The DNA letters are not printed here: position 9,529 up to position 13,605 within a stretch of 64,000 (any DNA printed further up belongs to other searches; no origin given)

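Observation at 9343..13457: Lower-GC Rhs toxin/immunity cassette wedged between glgA and malQ, with the rhs frame beginning flush against the malQ stop codon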

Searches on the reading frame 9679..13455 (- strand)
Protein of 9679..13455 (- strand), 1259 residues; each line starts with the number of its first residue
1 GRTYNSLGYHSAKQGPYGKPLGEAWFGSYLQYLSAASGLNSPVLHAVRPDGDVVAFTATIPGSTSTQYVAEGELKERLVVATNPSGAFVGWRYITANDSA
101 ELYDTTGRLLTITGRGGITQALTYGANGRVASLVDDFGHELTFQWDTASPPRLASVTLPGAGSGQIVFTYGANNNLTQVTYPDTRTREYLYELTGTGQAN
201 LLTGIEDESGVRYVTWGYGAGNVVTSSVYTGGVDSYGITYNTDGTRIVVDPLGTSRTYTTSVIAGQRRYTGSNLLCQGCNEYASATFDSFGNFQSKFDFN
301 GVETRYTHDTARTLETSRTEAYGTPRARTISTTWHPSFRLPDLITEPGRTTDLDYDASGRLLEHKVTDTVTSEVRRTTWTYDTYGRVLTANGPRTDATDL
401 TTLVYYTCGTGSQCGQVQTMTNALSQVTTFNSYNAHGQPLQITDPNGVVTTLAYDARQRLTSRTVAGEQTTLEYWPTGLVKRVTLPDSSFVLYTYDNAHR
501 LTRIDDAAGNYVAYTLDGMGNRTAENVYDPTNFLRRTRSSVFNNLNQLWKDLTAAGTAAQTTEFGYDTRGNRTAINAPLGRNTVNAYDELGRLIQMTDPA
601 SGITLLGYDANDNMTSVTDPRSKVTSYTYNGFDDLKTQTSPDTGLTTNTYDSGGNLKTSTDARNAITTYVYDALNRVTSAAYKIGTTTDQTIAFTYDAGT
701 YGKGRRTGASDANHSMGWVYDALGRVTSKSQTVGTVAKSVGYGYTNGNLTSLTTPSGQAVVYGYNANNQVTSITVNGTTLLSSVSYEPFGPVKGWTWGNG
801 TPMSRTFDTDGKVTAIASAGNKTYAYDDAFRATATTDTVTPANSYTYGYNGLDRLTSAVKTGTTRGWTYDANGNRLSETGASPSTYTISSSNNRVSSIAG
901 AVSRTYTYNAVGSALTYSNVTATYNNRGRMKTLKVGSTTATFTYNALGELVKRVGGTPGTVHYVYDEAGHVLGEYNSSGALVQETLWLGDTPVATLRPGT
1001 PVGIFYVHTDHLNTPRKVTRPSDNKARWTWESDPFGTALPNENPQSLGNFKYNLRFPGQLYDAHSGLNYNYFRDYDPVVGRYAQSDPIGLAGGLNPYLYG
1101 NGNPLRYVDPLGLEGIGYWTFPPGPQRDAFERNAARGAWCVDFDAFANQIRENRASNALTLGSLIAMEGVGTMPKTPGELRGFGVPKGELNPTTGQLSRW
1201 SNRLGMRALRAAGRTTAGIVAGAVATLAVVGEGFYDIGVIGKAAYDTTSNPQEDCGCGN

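Call 5: search_protein_families(library=pfam, proteins=[window:9679-13455:-], max_evalue=0.01)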
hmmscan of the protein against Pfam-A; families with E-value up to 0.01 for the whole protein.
window:9679-13455:- (1259 aa): 2 families
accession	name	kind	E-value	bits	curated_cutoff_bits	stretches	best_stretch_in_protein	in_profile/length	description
PF05593.20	RHS_repeat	-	2.2e-67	222.8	22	10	433-467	1-35/38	RHS Repeat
PF03527.20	RHS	-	0.0025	18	27.9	0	1004-1041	1-37/38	RHS protein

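Call 6: search_protein_families(library=ncbifam, proteins=[window:9679-13455:-], max_evalue=0.01)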
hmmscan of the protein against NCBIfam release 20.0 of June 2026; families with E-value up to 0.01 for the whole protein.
window:9679-13455:- (1259 aa): 3 families
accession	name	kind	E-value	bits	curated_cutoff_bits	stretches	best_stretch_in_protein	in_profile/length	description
NF041261.1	RHS_core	equivalog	1.5e-45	155.5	2000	5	1004-1113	1157-1261/1261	RHS element core protein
TIGR01643.1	YD_repeat_2x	repeat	4.3e-44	147.3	15.8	5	433-471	1-39/42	YD repeat-containing protein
TIGR03696.1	Rhs_assc_core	domain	4.2e-21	75.2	32.5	1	1033-1113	2-76/76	RHS repeat-associated core domain-containing protein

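Call 8: find_homologous_proteins(query=window:9679-13455:-, max_evalue=1e-10)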
Query window:9679-13455:- (1259 aa): 2655 proteins with E <= 1e-10 among 8000 candidates; the best 120 are listed.
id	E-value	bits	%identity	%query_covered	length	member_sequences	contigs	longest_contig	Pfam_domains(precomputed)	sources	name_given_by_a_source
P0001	0.0e+0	2027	80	88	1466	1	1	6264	PF05593.20,PF25023.2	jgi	jgi:RHS repeat-associated protein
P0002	0.0e+0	2002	79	88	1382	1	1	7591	PF05593.20,PF25023.2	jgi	jgi:RHS repeat-associated protein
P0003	0.0e+0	1955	77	88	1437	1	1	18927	PF05593.20,PF25023.2,PF20148.5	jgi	jgi:RHS repeat-associated protein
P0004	0.0e+0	1881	72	90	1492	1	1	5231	PF05593.20,PF25023.2,PF20148.5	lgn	-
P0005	0.0e+0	1879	75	88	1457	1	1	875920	PF05593.20,PF25023.2,PF20148.5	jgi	jgi:RHS repeat-associated protein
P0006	0.0e+0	1765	70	88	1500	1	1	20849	PF05593.20,PF25023.2,PF20148.5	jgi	jgi:RHS repeat-associated protein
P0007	0.0e+0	1669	66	89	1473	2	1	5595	PF05593.20,PF25023.2,PF20148.5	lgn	-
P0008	0.0e+0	1468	62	89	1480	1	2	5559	PF05593.20,PF25023.2,PF20148.5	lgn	-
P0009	0.0e+0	1464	62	88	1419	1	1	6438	PF05593.20,PF25023.2,PF20148.5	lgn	-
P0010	0.0e+0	1435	61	87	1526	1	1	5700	PF05593.20,PF25023.2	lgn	-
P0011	0.0e+0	1426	61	88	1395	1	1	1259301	PF05593.20,PF25023.2,PF20148.5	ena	-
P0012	0.0e+0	1416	61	88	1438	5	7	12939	PF05593.20,PF25023.2,PF20148.5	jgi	jgi:RHS repeat-associated protein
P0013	0.0e+0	1405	61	87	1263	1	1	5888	PF05593.20,PF25023.2,PF20148.5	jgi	jgi:RHS repeat-associated protein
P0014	0.0e+0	1395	60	88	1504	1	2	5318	PF05593.20,PF25023.2,PF20148.5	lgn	-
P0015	0.0e+0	1386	59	89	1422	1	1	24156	PF05593.20,PF25023.2,PF20148.5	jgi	jgi:RHS repeat-associated protein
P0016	0.0e+0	1384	59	87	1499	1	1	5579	PF05593.20,PF25023.2,PF20148.5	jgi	jgi:RHS repeat-associated protein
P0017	0.0e+0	1381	59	89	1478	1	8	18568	PF05593.20,PF25023.2,PF20148.5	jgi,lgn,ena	-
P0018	0.0e+0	1376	59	88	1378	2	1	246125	PF05593.20,PF25023.2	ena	-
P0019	0.0e+0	1353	60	86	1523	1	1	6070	PF05593.20,PF25023.2,PF20148.5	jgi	jgi:RHS repeat-associated protein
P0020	0.0e+0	1350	55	96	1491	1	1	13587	PF05593.20,PF25023.2,PF20148.5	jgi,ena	-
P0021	0.0e+0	1338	55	91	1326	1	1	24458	PF05593.20,PF25023.2,PF20148.5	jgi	jgi:RHS repeat-associated protein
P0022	0.0e+0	1327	57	89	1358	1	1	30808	PF05593.20,PF25023.2,PF20148.5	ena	-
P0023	0.0e+0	1325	56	88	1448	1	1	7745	PF05593.20,PF25023.2,PF20148.5,PF03527.21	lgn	-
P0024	0.0e+0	1319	58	88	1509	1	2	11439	PF05593.20,PF25023.2,PF20148.5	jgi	jgi:RHS repeat-associated protein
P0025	0.0e+0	1316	58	86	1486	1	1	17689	PF05593.20,PF25023.2,PF20148.5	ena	-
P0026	0.0e+0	1315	59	85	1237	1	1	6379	PF05593.20,PF25023.2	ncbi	-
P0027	0.0e+0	1314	61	79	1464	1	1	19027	PF05593.20,PF25023.2,PF06951.17,PF20148.5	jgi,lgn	-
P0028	0.0e+0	1314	57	88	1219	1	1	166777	PF05593.20,PF25023.2,PF20148.5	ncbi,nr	ncbi:MAG: RHS repeat protein [Proteobacteria bacterium]|nr:RHS repeat protein [Pseudomonadota bacter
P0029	0.0e+0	1313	58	89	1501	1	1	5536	PF05593.20,PF25023.2,PF20148.5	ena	-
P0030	0.0e+0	1312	57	88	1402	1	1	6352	PF05593.20,PF25023.2,PF20148.5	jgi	jgi:RHS repeat-associated protein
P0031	0.0e+0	1312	57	85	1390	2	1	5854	PF05593.20,PF25023.2,PF20148.5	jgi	jgi:RHS repeat-associated protein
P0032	0.0e+0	1312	55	89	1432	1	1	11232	PF05593.20,PF25023.2,PF20148.5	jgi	-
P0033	0.0e+0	1310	56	90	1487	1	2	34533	PF05593.20,PF25023.2,PF20148.5,PF10908.14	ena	-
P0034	0.0e+0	1310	57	88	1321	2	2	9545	PF05593.20,PF25023.2,PF20148.5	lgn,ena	-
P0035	0.0e+0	1309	54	93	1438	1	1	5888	PF05593.20,PF25023.2,PF20148.5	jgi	jgi:RHS repeat-associated protein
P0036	0.0e+0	1308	57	88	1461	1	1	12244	PF05593.20,PF25023.2,PF20148.5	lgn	-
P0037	0.0e+0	1307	57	88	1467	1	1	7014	PF05593.20,PF25023.2,PF20148.5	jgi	jgi:RHS repeat-associated protein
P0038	0.0e+0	1307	58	86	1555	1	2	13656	PF05593.20,PF25023.2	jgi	jgi:RHS repeat-associated protein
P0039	0.0e+0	1305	56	89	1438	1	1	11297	PF05593.20,PF25023.2,PF20148.5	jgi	jgi:RHS repeat-associated protein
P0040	0.0e+0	1302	57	89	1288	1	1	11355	PF05593.20,PF25023.2,PF20148.5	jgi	jgi:RHS repeat-associated protein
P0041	0.0e+0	1302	56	87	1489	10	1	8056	PF05593.20,PF25023.2,PF20148.5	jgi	jgi:RHS repeat-associated protein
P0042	0.0e+0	1300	55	89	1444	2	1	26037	PF05593.20,PF25023.2,PF20148.5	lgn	-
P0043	0.0e+0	1298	56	89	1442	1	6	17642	PF05593.20,PF25023.2,PF20148.5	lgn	-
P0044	0.0e+0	1296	56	88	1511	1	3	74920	PF05593.20,PF25023.2,PF20148.5,PF03527.21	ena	-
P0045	0.0e+0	1293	58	88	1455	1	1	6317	PF05593.20,PF25023.2,PF20148.5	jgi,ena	-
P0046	0.0e+0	1291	55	90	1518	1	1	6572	PF05593.20,PF25023.2,PF20148.5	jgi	jgi:RHS repeat-associated protein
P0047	0.0e+0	1291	57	88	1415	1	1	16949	PF05593.20,PF25023.2,PF20148.5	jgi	jgi:RHS repeat-associated protein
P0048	0.0e+0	1289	56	88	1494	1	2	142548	PF05593.20,PF25023.2,PF20148.5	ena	-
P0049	0.0e+0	1289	56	88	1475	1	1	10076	PF05593.20,PF25023.2,PF20148.5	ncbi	-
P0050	0.0e+0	1288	58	86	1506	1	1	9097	PF05593.20,PF25023.2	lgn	-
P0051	0.0e+0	1287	56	87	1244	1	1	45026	PF05593.20,PF25023.2,PF20148.5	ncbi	-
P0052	0.0e+0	1286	54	93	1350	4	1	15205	PF05593.20,PF25023.2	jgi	jgi:RHS repeat-associated protein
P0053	0.0e+0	1284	58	85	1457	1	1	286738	PF05593.20,PF25023.2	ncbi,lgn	-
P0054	0.0e+0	1283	56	88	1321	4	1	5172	PF05593.20,PF25023.2,PF20148.5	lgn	-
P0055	0.0e+0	1283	56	88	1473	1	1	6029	PF05593.20,PF25023.2,PF20148.5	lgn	-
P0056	0.0e+0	1280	59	84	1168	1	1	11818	PF05593.20,PF25023.2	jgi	jgi:RHS repeat-associated protein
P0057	0.0e+0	1277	57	87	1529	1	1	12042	PF05593.20,PF25023.2,PF20148.5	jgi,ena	-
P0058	0.0e+0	1276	55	88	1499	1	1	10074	PF05593.20,PF25023.2,PF20148.5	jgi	jgi:RHS repeat-associated protein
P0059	0.0e+0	1272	56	89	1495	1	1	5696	PF05593.20,PF25023.2,PF20148.5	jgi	jgi:RHS repeat-associated protein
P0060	0.0e+0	1272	56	87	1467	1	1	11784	PF05593.20,PF25023.2,PF20148.5,PF03527.21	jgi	jgi:RHS repeat-associated protein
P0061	0.0e+0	1271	59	80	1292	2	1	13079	PF05593.20,PF25023.2,PF20148.5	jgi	jgi:RHS repeat-associated protein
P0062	0.0e+0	1271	56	89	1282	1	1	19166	PF05593.20,PF25023.2,PF20148.5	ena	-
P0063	0.0e+0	1264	56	87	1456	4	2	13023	PF05593.20,PF25023.2,PF20148.5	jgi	jgi:RHS repeat-associated protein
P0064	0.0e+0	1264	56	85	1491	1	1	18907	PF05593.20,PF25023.2,PF20148.5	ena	-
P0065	0.0e+0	1262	59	80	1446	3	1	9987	PF05593.20,PF25023.2,PF20148.5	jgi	-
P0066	0.0e+0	1259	56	89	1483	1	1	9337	PF05593.20,PF25023.2,PF20148.5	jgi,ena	-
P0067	0.0e+0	1255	55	88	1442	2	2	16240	PF05593.20,PF25023.2,PF20148.5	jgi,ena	-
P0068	0.0e+0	1253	56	87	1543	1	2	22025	PF05593.20,PF25023.2,PF20148.5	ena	-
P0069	0.0e+0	1250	55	90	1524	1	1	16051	PF05593.20,PF25023.2,PF20148.5,PF03527.21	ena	-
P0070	0.0e+0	1250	54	88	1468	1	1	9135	PF05593.20,PF25023.2,PF20148.5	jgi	jgi:RHS repeat-associated protein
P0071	0.0e+0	1248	54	89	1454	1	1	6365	PF05593.20,PF25023.2,PF20148.5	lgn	-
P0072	0.0e+0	1245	57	85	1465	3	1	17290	PF05593.20,PF25023.2,PF20148.5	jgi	jgi:RHS repeat-associated protein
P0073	0.0e+0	1245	54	89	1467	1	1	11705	PF05593.20,PF25023.2,PF20148.5,PF03527.21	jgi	jgi:RHS repeat-associated protein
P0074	0.0e+0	1243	54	88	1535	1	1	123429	PF05593.20,PF25023.2,PF20148.5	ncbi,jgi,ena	jgi:RHS repeat-associated protein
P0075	0.0e+0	1243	59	81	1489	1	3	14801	PF05593.20,PF25023.2,PF20148.5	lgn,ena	-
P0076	0.0e+0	1242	55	89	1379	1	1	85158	PF05593.20,PF25023.2,PF20148.5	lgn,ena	-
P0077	0.0e+0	1242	55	88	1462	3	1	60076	PF05593.20,PF25023.2,PF20148.5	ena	-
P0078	0.0e+0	1242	61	77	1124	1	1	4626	PF05593.20,PF25023.2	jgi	jgi:RHS repeat-associated protein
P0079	0.0e+0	1241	53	96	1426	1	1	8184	PF05593.20,PF25023.2,PF20148.5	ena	-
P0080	0.0e+0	1240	54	87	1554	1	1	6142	PF05593.20,PF25023.2,PF20148.5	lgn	-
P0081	0.0e+0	1239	54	85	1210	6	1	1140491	PF05593.20,PF25023.2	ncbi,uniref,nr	ncbi:hypothetical protein GCM10011487_33070 [Steroidobacter agaridevorans]|uniref:Teneurin-like YD-s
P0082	0.0e+0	1238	54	89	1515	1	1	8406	PF05593.20,PF25023.2,PF20148.5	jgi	-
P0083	0.0e+0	1238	54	89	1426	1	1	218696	PF05593.20,PF25023.2,PF20148.5,PF10908.14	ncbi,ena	-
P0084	0.0e+0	1237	55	88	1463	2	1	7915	PF05593.20,PF25023.2,PF20148.5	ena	-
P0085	0.0e+0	1236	61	75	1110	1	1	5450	PF05593.20,PF25023.2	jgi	jgi:RHS repeat-associated protein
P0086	0.0e+0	1233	54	90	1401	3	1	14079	PF05593.20,PF25023.2,PF20148.5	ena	-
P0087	0.0e+0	1233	54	93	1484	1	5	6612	PF05593.20,PF25023.2,PF20148.5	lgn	-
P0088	0.0e+0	1233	57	82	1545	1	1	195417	PF05593.20,PF25023.2,PF20148.5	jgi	jgi:RHS repeat-associated protein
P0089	0.0e+0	1232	54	88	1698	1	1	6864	PF05593.20,PF25023.2,PF20148.5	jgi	jgi:RHS repeat-associated protein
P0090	0.0e+0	1230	55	87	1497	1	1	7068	PF05593.20,PF25023.2,PF20148.5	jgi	jgi:RHS repeat-associated protein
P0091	0.0e+0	1229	56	86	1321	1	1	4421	PF05593.20,PF25023.2,PF20148.5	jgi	jgi:RHS repeat-associated protein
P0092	0.0e+0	1227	56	88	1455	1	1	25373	PF05593.20,PF25023.2,PF20148.5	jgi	jgi:RHS repeat-associated protein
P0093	0.0e+0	1227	55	87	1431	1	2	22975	PF05593.20,PF25023.2,PF20148.5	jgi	jgi:RHS repeat-associated protein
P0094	0.0e+0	1227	55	88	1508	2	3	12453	PF05593.20,PF25023.2,PF20148.5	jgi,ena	-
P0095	0.0e+0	1226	54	87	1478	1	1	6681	PF05593.20,PF25023.2,PF20148.5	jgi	jgi:RHS repeat-associated protein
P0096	0.0e+0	1225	54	88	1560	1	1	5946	PF05593.20,PF25023.2,PF20148.5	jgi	jgi:RHS repeat-associated protein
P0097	0.0e+0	1224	53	89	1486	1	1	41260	PF05593.20,PF25023.2,PF20148.5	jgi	jgi:RHS repeat-associated protein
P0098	0.0e+0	1223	59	78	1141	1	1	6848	PF05593.20,PF25023.2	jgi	jgi:RHS repeat-associated protein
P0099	0.0e+0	1223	55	88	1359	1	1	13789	PF05593.20,PF25023.2,PF20148.5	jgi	jgi:RHS repeat-associated protein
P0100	0.0e+0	1221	55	88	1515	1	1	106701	PF05593.20,PF25023.2,PF20148.5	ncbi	-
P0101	0.0e+0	1221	59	79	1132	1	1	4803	PF05593.20,PF25023.2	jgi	-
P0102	0.0e+0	1221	56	85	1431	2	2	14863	PF05593.20,PF25023.2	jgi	jgi:RHS repeat-associated protein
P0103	0.0e+0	1220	54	88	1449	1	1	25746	PF05593.20,PF25023.2,PF20148.5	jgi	jgi:RHS repeat-associated protein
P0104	0.0e+0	1220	55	88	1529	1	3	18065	PF05593.20,PF25023.2,PF20148.5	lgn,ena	-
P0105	0.0e+0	1219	55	87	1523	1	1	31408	PF05593.20,PF25023.2,PF20148.5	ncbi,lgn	-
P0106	0.0e+0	1219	53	89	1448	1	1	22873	PF05593.20,PF25023.2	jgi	jgi:RHS repeat-associated protein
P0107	0.0e+0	1218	53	89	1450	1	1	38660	PF05593.20,PF25023.2,PF20148.5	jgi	jgi:RHS repeat-associated protein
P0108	0.0e+0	1218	54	88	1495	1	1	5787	PF05593.20,PF25023.2,PF20148.5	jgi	jgi:RHS repeat-associated protein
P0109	0.0e+0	1217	54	88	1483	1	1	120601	PF05593.20,PF25023.2,PF20148.5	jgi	jgi:RHS repeat-associated protein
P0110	0.0e+0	1216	54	88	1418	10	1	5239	PF05593.20,PF25023.2,PF20148.5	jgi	jgi:RHS repeat-associated protein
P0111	0.0e+0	1214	54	88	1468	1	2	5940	PF05593.20,PF25023.2,PF20148.5,PF10908.14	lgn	-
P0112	0.0e+0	1213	57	83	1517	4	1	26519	PF05593.20,PF25023.2,PF20148.5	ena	-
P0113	0.0e+0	1213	54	88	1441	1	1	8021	PF05593.20,PF25023.2,PF20148.5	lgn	-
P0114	0.0e+0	1213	52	91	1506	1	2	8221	PF05593.20,PF25023.2,PF20148.5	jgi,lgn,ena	jgi:RHS repeat-associated protein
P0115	0.0e+0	1213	58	79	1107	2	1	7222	PF05593.20,PF25023.2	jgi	jgi:RHS repeat-associated protein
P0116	0.0e+0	1212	55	87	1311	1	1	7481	PF05593.20,PF25023.2,PF20148.5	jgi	jgi:RHS repeat-associated protein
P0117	0.0e+0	1211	54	87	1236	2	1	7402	PF05593.20,PF25023.2,PF03527.21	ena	-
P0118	0.0e+0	1211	54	90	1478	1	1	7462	PF05593.20,PF00277.24,PF25023.2,PF20148.5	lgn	-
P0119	0.0e+0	1210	54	87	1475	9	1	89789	PF05593.20,PF25023.2,PF22322.2,PF20148.5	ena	-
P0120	0.0e+0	1207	53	91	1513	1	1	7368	PF05593.20,PF25023.2,PF20148.5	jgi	jgi:RHS repeat-associated protein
